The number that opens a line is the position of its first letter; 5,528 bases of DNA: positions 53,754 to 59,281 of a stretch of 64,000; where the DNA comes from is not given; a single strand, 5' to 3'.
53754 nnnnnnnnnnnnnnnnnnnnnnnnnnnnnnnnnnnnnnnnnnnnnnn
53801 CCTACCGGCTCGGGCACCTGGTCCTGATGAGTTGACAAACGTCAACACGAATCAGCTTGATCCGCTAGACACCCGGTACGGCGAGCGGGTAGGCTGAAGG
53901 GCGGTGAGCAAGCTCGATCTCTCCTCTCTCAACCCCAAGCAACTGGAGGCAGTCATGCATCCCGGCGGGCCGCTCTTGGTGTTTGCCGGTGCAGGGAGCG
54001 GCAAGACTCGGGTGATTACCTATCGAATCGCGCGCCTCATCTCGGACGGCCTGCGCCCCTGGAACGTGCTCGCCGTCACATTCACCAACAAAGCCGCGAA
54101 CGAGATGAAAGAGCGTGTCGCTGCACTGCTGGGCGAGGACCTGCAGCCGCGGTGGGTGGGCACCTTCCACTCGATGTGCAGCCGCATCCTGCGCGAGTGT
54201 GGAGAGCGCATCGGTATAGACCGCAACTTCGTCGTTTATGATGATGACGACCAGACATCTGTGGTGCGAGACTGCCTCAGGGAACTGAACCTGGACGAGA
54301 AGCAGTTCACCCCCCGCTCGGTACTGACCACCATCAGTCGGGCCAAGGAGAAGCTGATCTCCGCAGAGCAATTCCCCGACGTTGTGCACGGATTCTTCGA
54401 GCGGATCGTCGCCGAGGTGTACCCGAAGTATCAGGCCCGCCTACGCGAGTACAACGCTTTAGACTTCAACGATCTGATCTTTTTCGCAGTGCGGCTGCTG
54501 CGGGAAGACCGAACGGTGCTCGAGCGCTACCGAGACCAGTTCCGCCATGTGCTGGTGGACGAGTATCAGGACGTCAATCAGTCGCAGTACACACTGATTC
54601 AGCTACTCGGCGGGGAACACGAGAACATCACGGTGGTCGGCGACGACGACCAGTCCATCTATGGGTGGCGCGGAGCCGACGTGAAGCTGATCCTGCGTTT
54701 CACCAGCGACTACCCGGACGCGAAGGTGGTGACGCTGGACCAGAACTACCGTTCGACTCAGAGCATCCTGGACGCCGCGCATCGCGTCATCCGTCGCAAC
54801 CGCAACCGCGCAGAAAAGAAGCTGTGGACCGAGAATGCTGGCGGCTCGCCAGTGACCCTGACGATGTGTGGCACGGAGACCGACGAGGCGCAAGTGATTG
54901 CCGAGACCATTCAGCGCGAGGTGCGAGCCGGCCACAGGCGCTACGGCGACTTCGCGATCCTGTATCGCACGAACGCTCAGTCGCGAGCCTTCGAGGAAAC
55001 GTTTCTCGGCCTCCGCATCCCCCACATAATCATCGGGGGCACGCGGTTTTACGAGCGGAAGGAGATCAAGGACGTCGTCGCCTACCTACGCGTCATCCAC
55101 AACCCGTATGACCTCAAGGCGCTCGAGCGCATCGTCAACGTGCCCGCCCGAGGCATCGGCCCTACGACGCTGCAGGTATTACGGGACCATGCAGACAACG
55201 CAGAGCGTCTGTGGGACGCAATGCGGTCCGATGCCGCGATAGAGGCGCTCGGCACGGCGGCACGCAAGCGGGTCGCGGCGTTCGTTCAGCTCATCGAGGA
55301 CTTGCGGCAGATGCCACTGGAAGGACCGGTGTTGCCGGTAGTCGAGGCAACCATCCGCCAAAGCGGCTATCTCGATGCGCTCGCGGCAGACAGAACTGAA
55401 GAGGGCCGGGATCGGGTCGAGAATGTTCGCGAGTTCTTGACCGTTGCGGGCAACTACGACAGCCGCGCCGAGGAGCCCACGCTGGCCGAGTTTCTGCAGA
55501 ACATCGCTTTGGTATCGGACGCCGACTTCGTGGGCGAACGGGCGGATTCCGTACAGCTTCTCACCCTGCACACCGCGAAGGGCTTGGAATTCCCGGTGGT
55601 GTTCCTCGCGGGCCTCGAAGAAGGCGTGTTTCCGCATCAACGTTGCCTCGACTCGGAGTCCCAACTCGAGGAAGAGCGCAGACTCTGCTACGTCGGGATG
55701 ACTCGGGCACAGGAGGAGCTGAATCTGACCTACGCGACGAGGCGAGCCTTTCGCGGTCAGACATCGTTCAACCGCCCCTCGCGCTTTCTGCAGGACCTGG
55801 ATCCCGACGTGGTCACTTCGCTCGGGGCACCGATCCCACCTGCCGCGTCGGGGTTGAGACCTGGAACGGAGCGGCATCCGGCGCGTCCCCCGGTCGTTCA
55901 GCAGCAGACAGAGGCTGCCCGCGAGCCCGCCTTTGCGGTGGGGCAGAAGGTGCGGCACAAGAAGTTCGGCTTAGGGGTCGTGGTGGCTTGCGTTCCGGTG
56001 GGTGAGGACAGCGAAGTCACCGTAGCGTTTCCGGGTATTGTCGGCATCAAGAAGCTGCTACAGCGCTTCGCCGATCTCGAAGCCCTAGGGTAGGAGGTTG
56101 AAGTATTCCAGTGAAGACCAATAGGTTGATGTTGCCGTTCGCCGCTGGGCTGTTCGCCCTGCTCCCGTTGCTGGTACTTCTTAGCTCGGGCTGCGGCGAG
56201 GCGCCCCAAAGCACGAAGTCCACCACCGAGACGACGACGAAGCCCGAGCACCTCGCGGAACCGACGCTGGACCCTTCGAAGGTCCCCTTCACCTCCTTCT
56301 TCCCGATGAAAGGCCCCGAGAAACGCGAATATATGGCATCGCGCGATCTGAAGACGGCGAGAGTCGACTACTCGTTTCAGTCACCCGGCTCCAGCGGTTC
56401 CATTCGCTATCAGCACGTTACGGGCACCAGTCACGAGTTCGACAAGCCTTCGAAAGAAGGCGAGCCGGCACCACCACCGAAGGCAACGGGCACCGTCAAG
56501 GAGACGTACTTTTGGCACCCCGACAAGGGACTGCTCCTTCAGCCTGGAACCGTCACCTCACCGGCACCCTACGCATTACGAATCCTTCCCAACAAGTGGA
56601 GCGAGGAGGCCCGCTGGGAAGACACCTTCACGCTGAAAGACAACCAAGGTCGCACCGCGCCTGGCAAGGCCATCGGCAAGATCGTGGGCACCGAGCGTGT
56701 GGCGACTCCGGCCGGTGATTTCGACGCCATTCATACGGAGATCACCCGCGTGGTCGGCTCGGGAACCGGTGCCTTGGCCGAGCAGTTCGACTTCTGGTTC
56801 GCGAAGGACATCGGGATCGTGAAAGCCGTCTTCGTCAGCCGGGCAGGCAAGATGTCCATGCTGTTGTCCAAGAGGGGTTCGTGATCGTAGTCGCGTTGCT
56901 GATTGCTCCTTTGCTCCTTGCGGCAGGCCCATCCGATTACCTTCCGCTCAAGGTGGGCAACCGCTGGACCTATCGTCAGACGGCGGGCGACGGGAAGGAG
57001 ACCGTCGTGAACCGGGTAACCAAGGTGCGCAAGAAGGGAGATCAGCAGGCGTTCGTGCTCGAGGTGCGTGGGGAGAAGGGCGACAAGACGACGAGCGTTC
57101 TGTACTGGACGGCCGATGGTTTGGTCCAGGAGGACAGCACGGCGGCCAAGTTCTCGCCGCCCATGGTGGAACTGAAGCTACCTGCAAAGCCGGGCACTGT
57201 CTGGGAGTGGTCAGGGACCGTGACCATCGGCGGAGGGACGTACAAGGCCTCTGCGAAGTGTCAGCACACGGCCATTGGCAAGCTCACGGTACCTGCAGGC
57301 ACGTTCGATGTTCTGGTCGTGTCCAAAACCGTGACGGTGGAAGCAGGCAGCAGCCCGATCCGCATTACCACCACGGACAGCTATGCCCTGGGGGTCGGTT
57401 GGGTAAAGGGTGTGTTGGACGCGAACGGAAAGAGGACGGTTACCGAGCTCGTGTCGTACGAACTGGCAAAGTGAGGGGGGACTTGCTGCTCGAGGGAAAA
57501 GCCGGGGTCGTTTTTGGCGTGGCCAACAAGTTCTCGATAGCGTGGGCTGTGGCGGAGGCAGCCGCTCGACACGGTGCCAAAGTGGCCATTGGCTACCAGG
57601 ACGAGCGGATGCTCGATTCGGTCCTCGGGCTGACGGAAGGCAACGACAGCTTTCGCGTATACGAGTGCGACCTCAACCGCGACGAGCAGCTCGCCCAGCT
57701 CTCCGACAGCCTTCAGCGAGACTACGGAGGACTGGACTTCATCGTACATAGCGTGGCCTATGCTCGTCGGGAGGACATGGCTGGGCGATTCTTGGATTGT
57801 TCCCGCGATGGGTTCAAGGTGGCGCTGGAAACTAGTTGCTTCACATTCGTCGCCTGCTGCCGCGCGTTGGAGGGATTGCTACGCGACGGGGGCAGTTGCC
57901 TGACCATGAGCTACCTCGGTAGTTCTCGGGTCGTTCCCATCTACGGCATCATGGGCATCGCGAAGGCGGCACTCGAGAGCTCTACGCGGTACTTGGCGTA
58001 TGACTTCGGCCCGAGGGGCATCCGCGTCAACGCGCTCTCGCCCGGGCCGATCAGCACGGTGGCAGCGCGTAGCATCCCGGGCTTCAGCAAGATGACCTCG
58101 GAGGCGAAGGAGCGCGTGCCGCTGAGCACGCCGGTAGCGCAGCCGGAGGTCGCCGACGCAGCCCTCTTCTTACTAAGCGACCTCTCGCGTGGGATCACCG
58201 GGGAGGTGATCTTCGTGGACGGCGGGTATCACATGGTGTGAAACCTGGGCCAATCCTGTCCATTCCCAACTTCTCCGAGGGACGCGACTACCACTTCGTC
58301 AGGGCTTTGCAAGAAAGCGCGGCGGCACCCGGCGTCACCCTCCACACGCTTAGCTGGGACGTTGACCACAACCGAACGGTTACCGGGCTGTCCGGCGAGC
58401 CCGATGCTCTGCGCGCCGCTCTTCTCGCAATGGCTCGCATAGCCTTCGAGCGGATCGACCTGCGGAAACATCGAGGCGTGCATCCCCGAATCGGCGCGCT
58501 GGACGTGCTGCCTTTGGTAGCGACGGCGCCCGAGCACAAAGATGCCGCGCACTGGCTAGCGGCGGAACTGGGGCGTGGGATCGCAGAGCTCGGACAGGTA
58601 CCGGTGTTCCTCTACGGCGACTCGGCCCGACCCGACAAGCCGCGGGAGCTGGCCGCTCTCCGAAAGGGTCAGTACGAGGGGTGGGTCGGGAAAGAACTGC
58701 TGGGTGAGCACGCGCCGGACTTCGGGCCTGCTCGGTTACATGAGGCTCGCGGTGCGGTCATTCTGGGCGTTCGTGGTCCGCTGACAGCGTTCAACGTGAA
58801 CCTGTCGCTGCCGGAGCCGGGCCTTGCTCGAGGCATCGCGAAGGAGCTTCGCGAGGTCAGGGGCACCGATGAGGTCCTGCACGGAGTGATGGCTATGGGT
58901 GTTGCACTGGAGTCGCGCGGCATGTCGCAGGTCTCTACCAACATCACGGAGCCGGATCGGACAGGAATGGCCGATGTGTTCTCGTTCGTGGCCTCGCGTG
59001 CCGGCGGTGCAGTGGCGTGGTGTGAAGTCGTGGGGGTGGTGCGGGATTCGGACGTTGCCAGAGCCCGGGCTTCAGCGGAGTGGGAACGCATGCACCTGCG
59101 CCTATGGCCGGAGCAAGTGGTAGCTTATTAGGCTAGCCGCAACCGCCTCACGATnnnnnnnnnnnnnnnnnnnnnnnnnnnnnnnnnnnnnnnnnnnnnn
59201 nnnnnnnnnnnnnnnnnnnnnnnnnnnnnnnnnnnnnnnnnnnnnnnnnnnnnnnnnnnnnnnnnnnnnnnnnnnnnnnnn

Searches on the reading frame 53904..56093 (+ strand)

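Call 11: search_protein_families(library=pfam, proteins=[window:53904-56093:+], max_evalue=0.001)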
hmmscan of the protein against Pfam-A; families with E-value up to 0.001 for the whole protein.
window:53904-56093:+ (729 aa): 7 families
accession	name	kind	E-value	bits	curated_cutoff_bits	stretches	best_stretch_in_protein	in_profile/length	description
PF00580.27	UvrD-helicase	-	1.1e-91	307.8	23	1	9-271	1-271/271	UvrD/REP helicase N-terminal domain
PF13361.12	UvrD_C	-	3.5e-76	257.3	25.6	1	276-611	1-348/350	UvrD-like helicase C-terminal domain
PF13245.12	AAA_19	-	2.5e-23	83.2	25.1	1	14-254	2-132/134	AAA domain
PF21196.3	PcrA_UvrD_tudor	-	4.6e-13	49.2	23.9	1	679-723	1-44/48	PcrA/UvrD tudor domain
PF13538.12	UvrD_C_2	-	3.1e-10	40.2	27.4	1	552-608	4-51/52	UvrD-like helicase C-terminal domain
PF13604.12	AAA_30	-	5.9e-07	29.9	27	0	9-72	2-66/191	AAA domain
PF01443.25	Viral_helicase1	-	8.8e-06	26.1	21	0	549-607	176-225/228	Viral superfamily 1 RNA helicase core domain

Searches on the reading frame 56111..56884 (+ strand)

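Call 11: search_protein_families(library=pfam, proteins=[window:56111-56884:+], max_evalue=0.001)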
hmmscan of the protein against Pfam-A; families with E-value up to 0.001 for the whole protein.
window:56111-56884:+ (257 aa): 2 families
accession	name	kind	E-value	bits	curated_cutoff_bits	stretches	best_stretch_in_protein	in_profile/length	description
PF21347.3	DUF3108_like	-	7.5e-06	26.4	27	1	190-239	135-184/199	DUF3108-like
PF11306.15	DUF3108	-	0.00054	20.3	26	0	145-234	108-188/209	Protein of unknown function (DUF3108)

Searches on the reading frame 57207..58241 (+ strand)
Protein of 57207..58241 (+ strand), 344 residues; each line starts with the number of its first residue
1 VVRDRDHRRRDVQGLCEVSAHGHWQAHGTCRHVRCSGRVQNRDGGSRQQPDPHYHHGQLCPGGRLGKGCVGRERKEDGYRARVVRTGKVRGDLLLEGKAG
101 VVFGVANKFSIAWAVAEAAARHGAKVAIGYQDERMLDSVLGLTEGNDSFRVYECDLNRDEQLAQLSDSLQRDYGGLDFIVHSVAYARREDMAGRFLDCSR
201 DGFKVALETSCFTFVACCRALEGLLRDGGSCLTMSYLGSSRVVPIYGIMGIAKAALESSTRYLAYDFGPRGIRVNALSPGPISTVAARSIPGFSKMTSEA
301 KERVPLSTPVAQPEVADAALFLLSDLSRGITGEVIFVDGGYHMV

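Call 11: search_protein_families(library=pfam, proteins=[window:57207-58241:+], max_evalue=0.001)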
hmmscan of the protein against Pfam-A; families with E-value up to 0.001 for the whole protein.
window:57207-58241:+ (344 aa): 3 families
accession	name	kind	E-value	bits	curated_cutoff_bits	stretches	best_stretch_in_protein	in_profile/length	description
PF13561.12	adh_short_C2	-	5.9e-79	265.4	27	1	104-342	1-236/236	Enoyl-(Acyl carrier protein) reductase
PF00106.31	adh_short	-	1.7e-17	64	26.6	1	111-289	12-189/195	short chain dehydrogenase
PF12241.14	Enoyl_reductase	-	7.9e-06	25.8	22.1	0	222-295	130-205/236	Trans-2-enoyl-CoA reductase catalytic region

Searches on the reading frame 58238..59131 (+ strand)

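Call 59: search_protein_families(library=pfam, proteins=[window:58238-59131:+], max_evalue=0.01)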
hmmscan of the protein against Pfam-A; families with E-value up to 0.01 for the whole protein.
window:58238-59131:+ (297 aa): 2 families
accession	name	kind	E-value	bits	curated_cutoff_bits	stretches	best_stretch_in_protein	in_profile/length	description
PF07837.17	FTCD_N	-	7.5e-49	166.3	27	1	7-179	3-176/176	Formiminotransferase domain, N-terminal subdomain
PF02971.19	FTCD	-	2e-10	41.2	24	1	182-272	2-98/145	Formiminotransferase domain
